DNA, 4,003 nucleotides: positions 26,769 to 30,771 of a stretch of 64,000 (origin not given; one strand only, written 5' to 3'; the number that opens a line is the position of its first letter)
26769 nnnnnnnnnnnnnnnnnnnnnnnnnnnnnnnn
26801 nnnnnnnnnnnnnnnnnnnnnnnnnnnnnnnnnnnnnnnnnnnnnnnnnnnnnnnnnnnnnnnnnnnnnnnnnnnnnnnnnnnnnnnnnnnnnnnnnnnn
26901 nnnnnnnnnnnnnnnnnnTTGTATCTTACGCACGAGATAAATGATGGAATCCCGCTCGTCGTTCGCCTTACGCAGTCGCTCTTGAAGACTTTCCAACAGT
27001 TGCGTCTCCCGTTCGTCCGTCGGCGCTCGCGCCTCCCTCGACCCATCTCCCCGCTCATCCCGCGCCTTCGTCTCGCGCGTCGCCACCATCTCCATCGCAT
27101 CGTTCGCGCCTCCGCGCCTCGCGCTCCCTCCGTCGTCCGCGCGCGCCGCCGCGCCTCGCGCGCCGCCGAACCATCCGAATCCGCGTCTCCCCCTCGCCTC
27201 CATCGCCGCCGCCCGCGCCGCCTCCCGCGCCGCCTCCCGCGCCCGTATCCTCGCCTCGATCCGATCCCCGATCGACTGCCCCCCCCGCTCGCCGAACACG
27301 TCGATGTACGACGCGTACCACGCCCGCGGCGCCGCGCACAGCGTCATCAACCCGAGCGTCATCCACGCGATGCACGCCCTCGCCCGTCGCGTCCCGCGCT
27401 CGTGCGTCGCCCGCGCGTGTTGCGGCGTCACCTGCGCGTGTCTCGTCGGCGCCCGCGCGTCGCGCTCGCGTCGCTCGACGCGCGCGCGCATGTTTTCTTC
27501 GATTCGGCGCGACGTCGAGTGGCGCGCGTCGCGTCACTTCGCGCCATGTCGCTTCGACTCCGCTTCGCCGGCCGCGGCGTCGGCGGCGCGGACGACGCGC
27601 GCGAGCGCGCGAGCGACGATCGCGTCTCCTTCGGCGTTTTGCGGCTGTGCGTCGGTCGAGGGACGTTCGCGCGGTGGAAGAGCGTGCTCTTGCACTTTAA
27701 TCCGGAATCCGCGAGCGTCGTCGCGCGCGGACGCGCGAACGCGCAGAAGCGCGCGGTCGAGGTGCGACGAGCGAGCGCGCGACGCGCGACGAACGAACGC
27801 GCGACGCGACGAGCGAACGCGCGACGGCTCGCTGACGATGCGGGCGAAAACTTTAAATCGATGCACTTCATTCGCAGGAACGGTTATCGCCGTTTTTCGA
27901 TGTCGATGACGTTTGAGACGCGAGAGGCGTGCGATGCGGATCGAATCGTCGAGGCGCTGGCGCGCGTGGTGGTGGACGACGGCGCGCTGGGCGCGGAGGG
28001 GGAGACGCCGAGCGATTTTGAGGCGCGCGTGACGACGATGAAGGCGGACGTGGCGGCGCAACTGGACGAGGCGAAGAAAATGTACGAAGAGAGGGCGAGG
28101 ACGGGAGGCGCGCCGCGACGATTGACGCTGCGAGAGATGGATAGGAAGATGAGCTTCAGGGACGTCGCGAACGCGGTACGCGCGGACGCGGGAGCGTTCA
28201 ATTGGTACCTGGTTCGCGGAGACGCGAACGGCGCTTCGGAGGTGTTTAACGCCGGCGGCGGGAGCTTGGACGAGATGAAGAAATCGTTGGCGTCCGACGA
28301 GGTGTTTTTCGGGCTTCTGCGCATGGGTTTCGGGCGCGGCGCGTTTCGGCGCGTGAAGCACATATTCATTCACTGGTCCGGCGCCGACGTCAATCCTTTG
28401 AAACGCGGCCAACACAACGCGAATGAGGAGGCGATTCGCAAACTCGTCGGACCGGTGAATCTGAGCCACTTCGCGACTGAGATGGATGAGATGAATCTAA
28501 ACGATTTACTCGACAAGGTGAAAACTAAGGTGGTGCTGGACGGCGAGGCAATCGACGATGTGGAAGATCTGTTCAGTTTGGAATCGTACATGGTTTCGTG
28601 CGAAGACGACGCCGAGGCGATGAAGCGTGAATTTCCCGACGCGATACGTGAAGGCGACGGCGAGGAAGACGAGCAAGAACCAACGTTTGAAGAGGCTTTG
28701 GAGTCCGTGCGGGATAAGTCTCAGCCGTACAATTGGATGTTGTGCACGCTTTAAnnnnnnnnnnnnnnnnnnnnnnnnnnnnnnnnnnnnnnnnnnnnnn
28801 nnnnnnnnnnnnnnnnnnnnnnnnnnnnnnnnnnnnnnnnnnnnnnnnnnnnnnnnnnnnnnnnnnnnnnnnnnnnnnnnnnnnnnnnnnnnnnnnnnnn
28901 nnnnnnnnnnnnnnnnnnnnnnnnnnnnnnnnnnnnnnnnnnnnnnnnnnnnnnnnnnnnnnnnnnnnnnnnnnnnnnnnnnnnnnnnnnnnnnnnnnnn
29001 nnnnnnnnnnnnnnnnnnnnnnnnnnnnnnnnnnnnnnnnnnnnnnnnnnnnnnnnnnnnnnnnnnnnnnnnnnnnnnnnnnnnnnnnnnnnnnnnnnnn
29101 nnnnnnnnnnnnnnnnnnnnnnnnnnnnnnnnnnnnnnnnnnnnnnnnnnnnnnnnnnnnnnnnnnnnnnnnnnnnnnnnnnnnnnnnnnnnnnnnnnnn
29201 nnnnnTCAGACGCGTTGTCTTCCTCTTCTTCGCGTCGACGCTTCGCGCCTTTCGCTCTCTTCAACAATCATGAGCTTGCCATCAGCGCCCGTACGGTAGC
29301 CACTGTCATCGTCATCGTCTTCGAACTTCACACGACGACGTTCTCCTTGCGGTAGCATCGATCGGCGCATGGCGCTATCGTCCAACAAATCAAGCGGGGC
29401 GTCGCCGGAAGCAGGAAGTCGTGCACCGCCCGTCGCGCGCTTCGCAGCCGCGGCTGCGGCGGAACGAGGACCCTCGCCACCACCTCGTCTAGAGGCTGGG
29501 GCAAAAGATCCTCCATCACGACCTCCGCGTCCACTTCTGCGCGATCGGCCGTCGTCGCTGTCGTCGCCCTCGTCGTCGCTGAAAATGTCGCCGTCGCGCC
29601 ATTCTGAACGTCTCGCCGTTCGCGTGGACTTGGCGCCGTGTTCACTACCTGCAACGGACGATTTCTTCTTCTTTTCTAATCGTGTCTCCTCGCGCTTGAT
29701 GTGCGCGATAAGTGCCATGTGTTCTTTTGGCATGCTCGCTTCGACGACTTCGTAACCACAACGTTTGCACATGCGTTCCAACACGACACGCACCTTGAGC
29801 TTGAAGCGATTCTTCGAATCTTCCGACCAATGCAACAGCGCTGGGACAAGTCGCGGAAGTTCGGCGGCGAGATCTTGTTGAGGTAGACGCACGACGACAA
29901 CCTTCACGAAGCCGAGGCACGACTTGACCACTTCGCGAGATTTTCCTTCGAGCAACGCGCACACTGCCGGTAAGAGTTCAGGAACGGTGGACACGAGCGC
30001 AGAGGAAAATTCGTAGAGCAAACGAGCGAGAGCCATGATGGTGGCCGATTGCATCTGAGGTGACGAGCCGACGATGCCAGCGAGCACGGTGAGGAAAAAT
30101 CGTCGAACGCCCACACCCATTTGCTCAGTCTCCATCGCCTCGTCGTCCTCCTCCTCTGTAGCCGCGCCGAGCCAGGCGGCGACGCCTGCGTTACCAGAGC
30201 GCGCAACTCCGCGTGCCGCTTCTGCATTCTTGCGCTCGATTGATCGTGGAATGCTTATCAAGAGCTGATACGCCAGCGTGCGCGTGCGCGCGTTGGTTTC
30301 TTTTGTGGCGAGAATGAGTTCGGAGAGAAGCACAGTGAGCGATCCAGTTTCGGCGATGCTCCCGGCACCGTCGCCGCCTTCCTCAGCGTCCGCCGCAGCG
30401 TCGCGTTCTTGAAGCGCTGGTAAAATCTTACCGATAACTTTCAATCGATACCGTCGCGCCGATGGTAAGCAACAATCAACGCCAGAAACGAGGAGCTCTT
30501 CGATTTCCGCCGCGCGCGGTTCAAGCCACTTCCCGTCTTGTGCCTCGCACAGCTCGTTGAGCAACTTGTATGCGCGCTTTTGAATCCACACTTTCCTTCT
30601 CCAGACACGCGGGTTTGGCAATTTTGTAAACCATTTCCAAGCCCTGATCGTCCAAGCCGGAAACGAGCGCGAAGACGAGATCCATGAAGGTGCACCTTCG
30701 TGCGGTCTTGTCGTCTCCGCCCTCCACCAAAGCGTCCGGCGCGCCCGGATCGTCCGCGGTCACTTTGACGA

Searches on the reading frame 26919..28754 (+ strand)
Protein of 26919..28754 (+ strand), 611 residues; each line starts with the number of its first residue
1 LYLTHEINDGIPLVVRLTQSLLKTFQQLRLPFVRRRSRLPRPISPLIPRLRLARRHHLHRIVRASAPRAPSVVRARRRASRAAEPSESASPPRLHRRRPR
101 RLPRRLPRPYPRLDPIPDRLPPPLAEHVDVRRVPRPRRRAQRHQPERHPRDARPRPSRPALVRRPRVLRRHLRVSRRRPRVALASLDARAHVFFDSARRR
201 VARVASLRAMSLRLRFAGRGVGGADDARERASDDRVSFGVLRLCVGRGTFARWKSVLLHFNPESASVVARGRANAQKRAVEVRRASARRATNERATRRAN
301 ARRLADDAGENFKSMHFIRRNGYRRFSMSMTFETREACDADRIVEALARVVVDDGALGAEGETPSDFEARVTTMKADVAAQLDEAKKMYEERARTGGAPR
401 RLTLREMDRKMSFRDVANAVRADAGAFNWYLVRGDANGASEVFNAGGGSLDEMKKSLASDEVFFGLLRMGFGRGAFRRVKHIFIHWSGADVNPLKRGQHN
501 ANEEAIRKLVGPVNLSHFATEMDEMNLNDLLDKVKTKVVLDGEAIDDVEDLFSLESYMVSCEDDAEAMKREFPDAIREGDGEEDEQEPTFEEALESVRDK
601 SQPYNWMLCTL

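Call 50: search_protein_families(library=pfam, proteins=[window:26919-28754:+], max_evalue=0.001)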
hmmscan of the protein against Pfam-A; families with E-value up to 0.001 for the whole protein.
window:26919-28754:+ (611 aa): 1 family
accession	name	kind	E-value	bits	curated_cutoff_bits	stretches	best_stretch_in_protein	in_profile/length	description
PF00241.25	Cofilin_ADF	-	1.1e-13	51.4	22.4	1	417-533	5-125/125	Cofilin/tropomyosin-type actin-binding protein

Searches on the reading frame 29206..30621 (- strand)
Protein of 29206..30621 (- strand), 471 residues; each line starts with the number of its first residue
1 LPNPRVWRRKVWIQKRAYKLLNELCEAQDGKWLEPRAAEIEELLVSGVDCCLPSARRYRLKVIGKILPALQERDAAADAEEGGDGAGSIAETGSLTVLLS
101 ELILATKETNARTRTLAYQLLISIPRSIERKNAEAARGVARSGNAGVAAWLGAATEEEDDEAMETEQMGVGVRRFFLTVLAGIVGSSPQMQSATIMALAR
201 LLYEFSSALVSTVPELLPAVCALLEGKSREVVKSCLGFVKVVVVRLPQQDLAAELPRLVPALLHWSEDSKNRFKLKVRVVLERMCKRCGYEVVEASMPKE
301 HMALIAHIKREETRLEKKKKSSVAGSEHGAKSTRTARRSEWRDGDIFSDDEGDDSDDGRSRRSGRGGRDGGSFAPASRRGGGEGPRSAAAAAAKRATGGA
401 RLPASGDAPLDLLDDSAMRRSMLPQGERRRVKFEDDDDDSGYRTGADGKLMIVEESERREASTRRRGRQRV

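Call 50: search_protein_families(library=pfam, proteins=[window:29206-30621:-], max_evalue=0.001)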
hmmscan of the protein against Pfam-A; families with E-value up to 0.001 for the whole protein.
window:29206-30621:- (471 aa): 1 family
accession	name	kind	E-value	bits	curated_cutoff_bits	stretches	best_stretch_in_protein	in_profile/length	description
PF12460.14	MMS19_C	-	0.00029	20.4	32.9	1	179-278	313-415/426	RNAPII transcription regulator C-terminal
